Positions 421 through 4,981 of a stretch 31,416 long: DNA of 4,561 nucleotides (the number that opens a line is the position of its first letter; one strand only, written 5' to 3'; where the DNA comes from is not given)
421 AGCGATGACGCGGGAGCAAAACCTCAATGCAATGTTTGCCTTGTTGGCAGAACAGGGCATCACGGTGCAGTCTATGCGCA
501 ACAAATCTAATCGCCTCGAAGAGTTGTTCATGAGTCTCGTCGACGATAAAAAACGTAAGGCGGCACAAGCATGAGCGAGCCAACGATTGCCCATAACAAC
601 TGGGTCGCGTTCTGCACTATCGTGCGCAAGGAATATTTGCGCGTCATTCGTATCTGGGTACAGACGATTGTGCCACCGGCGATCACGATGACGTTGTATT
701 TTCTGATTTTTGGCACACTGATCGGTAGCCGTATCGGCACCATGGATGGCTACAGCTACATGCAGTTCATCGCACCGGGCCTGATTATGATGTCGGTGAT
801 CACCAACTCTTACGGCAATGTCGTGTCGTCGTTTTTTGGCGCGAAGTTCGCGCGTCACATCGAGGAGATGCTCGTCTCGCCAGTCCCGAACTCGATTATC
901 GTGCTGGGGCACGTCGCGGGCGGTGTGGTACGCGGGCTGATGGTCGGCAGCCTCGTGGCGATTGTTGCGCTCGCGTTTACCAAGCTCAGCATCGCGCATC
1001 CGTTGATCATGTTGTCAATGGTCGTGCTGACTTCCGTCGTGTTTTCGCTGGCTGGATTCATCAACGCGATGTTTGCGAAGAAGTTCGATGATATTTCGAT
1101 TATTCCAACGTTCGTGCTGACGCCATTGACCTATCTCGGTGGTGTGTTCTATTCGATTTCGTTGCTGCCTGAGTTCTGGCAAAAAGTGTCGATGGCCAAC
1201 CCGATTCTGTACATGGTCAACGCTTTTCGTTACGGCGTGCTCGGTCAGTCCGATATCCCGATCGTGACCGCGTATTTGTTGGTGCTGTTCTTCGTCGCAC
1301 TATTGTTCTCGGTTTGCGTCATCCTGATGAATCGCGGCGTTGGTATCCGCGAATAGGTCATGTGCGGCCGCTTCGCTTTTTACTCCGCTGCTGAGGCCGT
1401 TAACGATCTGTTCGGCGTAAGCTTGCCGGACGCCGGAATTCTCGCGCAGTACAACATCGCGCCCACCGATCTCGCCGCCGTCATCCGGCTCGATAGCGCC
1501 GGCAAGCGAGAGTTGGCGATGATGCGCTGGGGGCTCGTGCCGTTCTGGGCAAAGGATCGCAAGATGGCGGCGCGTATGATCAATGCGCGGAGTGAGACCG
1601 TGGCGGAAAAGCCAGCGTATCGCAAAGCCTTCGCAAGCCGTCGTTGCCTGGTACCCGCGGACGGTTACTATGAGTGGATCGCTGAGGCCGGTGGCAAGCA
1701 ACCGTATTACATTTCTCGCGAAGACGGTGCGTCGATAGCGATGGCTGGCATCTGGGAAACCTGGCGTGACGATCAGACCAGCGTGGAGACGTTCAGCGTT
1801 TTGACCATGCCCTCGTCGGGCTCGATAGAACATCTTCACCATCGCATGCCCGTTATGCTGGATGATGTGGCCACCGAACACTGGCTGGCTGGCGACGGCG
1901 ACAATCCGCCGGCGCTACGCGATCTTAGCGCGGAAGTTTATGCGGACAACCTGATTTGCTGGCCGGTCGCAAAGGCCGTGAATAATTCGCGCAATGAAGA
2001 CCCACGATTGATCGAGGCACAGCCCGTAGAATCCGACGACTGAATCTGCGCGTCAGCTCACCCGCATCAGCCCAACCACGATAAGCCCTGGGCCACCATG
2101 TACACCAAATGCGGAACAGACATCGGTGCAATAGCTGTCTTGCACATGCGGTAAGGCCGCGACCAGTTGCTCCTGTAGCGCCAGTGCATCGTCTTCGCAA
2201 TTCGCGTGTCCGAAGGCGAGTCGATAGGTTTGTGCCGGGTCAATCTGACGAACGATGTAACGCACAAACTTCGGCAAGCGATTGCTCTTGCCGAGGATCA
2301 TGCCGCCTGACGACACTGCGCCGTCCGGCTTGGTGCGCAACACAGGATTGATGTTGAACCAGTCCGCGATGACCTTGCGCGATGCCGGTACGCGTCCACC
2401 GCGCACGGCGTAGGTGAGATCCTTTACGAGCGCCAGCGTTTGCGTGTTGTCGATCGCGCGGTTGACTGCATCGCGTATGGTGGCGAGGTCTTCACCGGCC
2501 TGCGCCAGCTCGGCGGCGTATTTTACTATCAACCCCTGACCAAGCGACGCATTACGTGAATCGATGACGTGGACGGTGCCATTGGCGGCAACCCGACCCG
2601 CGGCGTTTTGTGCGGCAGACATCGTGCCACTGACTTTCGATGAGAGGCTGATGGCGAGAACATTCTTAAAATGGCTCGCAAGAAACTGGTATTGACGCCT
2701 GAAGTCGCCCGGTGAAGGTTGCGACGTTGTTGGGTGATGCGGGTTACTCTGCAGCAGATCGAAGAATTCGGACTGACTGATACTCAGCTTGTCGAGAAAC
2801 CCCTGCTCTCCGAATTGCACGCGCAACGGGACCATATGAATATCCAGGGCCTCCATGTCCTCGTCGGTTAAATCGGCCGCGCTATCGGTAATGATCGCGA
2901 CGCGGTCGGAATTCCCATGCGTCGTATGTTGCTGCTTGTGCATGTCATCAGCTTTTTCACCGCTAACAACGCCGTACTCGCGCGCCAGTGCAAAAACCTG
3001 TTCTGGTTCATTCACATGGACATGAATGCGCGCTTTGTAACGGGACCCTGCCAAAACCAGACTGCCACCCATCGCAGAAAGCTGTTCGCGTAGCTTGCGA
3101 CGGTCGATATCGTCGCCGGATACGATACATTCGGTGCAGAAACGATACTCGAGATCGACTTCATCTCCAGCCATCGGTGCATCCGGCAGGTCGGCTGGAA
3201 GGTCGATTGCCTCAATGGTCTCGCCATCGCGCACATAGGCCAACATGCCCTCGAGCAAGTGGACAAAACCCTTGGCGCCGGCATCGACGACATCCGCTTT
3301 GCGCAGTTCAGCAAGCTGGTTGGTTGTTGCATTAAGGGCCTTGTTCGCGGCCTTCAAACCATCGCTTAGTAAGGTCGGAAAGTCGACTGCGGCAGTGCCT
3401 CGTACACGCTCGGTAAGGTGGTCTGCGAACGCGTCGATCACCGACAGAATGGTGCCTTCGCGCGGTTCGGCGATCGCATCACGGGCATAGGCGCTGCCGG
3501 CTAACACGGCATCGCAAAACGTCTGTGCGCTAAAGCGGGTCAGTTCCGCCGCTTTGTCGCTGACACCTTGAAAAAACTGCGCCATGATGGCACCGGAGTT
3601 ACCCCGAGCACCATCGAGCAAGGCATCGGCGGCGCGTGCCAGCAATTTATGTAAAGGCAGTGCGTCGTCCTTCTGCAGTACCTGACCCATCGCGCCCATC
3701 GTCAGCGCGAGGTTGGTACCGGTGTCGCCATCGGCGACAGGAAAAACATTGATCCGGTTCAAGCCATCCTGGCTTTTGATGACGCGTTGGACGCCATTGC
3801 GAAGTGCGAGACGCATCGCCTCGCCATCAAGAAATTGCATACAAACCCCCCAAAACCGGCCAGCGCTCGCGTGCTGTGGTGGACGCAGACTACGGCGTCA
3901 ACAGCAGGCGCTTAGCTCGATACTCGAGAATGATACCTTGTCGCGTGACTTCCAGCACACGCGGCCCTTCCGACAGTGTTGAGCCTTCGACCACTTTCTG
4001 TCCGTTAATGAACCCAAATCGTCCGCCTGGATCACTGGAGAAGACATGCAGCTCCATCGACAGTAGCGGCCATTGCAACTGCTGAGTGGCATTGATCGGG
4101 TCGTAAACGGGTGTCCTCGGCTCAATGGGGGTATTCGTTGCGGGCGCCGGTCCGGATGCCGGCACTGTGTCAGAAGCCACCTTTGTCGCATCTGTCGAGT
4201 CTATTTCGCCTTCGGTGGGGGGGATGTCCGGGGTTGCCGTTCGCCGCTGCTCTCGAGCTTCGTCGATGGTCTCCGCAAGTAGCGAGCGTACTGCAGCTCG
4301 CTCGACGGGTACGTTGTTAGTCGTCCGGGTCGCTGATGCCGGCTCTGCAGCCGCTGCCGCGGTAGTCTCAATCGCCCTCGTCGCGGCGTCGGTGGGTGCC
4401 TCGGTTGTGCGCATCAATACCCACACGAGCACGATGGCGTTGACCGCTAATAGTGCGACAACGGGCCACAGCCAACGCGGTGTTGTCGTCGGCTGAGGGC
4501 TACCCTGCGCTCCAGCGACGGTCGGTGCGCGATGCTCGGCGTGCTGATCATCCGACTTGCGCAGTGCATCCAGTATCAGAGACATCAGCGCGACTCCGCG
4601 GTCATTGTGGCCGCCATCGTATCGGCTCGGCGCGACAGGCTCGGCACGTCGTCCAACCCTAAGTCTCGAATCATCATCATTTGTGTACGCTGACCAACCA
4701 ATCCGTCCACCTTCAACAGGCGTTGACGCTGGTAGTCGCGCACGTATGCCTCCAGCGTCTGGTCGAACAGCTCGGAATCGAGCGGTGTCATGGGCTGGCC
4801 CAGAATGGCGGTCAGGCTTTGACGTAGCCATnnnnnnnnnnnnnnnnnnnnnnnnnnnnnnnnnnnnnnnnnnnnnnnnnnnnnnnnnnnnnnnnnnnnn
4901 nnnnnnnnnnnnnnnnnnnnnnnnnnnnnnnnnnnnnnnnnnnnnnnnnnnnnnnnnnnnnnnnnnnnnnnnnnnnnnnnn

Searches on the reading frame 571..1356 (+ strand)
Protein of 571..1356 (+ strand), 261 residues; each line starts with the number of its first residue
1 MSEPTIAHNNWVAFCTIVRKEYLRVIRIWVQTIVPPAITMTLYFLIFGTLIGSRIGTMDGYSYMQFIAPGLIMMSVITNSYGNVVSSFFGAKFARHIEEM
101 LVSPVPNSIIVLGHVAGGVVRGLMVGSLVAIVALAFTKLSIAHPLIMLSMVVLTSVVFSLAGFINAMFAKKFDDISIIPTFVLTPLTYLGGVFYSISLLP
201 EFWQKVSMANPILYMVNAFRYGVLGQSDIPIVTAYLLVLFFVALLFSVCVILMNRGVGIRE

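Call 64: search_protein_families(library=pfam, proteins=[window:571-1356:+], max_evalue=0.00001)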
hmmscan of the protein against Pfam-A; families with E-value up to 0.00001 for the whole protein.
window:571-1356:+ (261 aa): 2 families
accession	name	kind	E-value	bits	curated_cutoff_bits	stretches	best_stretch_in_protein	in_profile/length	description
PF01061.29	ABC2_membrane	-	2.7e-35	122.3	26.9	1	13-222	2-209/211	ABC-2 type transporter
PF12698.13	ABC2_membrane_3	-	3.3e-06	26.9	31.6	1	62-246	159-342/347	ABC-2 family transporter protein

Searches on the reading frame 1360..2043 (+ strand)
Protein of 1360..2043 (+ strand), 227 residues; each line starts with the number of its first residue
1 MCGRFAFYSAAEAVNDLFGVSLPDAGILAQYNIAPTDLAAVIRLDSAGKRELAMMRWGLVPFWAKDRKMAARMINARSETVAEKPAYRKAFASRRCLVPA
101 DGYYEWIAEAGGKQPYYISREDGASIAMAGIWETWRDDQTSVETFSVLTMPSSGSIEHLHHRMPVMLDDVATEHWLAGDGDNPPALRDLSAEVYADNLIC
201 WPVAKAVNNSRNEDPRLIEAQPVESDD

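Call 64: search_protein_families(library=pfam, proteins=[window:1360-2043:+], max_evalue=0.00001)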
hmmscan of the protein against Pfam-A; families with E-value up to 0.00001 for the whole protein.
window:1360-2043:+ (227 aa): 1 family
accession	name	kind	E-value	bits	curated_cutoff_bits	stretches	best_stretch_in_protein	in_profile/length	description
PF02586.19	SRAP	-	3.7e-71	239.5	27.1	1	1-209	1-213/214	SOS response associated peptidase (SRAP)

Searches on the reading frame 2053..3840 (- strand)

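Call 64: search_protein_families(library=pfam, proteins=[window:2053-3840:-], max_evalue=0.00001)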
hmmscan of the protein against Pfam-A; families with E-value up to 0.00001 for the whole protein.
window:2053-3840:- (595 aa): 4 families
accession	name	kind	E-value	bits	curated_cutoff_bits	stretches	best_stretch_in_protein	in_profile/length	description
PF02645.21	DegV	-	7.9e-67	226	27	1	314-591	2-277/280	Uncharacterised protein, DegV family COG1307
PF02734.22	Dak2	-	2.9e-33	115.6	27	1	34-200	1-173/174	DAK2 domain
PF21645.3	FakA-like_M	-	1.1e-17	64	24.9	1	231-305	1-78/80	Fatty acid kinase subunit A-like, middle domain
PF13684.11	FakA-like_C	-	3.3e-08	33.6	23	1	372-497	29-139/216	Fatty acid kinase subunit A-like, C-terminal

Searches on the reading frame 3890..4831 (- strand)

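Call 64: search_protein_families(library=pfam, proteins=[window:3890-4831:-], max_evalue=0.00001)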
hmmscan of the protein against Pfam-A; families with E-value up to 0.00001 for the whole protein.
window:3890-4831:- (313 aa): 1 family
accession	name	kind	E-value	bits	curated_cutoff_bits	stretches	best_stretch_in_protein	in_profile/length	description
PF16537.11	T2SSB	-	2.3e-11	43.6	28.4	1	255-308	2-55/60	Type II secretion system protein B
